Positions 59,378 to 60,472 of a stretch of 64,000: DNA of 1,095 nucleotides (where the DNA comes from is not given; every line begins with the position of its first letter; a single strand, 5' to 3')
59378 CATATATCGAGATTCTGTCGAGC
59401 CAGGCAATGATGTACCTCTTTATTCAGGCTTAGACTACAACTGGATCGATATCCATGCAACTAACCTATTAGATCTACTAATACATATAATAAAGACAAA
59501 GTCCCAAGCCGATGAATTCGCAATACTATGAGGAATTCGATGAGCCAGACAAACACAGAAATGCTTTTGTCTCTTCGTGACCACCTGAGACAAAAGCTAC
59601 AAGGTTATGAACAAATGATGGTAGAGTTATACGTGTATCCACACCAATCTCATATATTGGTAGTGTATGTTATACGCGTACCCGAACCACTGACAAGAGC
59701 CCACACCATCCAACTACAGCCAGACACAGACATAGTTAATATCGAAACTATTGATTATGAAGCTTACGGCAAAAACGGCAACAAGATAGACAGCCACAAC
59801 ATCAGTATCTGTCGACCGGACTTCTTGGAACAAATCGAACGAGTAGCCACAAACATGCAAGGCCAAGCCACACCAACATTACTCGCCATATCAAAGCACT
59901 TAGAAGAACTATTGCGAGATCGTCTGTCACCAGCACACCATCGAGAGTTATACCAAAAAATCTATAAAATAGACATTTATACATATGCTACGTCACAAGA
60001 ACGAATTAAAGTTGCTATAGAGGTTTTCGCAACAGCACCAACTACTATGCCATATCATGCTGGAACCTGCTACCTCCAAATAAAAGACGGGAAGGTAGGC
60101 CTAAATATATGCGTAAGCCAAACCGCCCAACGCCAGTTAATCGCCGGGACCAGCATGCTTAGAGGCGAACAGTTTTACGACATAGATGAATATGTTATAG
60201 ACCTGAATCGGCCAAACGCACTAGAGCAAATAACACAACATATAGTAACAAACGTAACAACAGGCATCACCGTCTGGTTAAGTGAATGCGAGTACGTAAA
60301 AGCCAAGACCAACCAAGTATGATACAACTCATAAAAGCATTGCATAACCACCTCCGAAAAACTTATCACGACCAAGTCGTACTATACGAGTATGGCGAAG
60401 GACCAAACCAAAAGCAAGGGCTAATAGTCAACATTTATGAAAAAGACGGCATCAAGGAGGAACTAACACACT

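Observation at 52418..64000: Large tandem array of an unnamed, hypervariable single-domain protein family (about 24 genes, continuing past the window)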

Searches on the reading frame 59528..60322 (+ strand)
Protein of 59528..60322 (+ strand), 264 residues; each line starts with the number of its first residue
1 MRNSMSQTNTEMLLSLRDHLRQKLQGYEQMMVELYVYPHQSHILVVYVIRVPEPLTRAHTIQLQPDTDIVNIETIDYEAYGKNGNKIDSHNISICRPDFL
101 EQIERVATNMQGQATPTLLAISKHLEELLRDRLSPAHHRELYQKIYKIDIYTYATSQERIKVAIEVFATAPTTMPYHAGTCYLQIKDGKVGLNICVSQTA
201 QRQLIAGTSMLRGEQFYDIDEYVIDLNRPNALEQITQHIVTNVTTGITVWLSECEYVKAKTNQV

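Call 6: search_protein_families(library=pfam, proteins=[window:59528-60322:+], max_evalue=1)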
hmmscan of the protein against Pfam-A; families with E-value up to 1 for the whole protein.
window:59528-60322:+ (264 aa): 1 family
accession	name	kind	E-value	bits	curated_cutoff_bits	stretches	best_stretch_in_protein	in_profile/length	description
PF07325.16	Curto_V2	-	0.18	12.1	25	0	117-153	49-85/126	Curtovirus V2 protein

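Call 8: search_protein_families(library=phrogs, proteins=[window:59528-60322:+], max_evalue=1)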
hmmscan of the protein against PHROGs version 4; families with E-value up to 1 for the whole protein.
window:59528-60322:+ (264 aa): 1 family
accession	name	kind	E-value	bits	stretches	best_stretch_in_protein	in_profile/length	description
phrog_33059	-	unknown function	0.22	12.6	0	1-23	1-23/61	-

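Call 63: predict_structure(alignment_id=A2)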
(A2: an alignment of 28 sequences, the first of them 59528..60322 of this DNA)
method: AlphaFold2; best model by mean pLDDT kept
length: 264 residues; sequences in the alignment: 28
mean_pLDDT: 57.8   pTM: 0.45
mean pLDDT of the five models: 57.8, 56.9, 56.8, 56.4, 56.0
residues with pLDDT >= 90: 2; 70-90: 83; 50-70: 71; < 50: 108
segments of 3 or more residues with pLDDT < 50: 1-4, 41-43, 50-100, 102-111, 170-190, 200-205, 210-212, 214-218
pLDDT, mean of each block of 10 residues (from residue 1): 56 74 65 55 51 39 34 33 31 37 45 69 83 77 66 63 63 33 38 54 47 49 80 86 83 83 83
secondary structure, 60 per line:
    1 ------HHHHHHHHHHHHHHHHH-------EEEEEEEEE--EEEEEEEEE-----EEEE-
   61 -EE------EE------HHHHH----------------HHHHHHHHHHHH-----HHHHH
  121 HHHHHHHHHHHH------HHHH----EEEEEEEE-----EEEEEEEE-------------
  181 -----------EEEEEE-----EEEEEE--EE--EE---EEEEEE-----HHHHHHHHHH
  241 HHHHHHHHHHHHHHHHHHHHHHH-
elements in order: H7-23 E31-39 E42-50 E56-59 H78-82 H99-110 H116-132 H139-142 E147-154 E160-167 E192-197 E203-208 E220-225 H231-263

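Call 66: search_protein_families(library=pfam, alignment_id=A2, max_evalue=0.1)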
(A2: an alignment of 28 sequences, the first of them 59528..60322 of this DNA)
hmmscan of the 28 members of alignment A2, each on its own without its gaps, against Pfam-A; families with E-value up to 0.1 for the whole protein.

A. member 1, window:59528-60322:+ (264 aa): 0 families

B. families by the number of members that match (of 28 scanned): 7 families
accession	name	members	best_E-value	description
PF10346.14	Con-6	2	0.015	Conidiation protein 6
PF18001.7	Il13Ra_Ig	1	0.013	Interleukin-13 receptor subunit alpha Ig-like domain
PF12983.12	DUF3867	1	0.023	Protein of unknown function (DUF3867)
PF00372.24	Hemocyanin_M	1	0.034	Hemocyanin, copper containing domain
PF05141.17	DIT1_PvcA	1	0.035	Pyoverdine/dityrosine biosynthesis protein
PF15525.12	DUF4652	1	0.046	Domain of unknown function (DUF4652)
PF16487.10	ArgoMid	1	0.081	Mid domain of argonaute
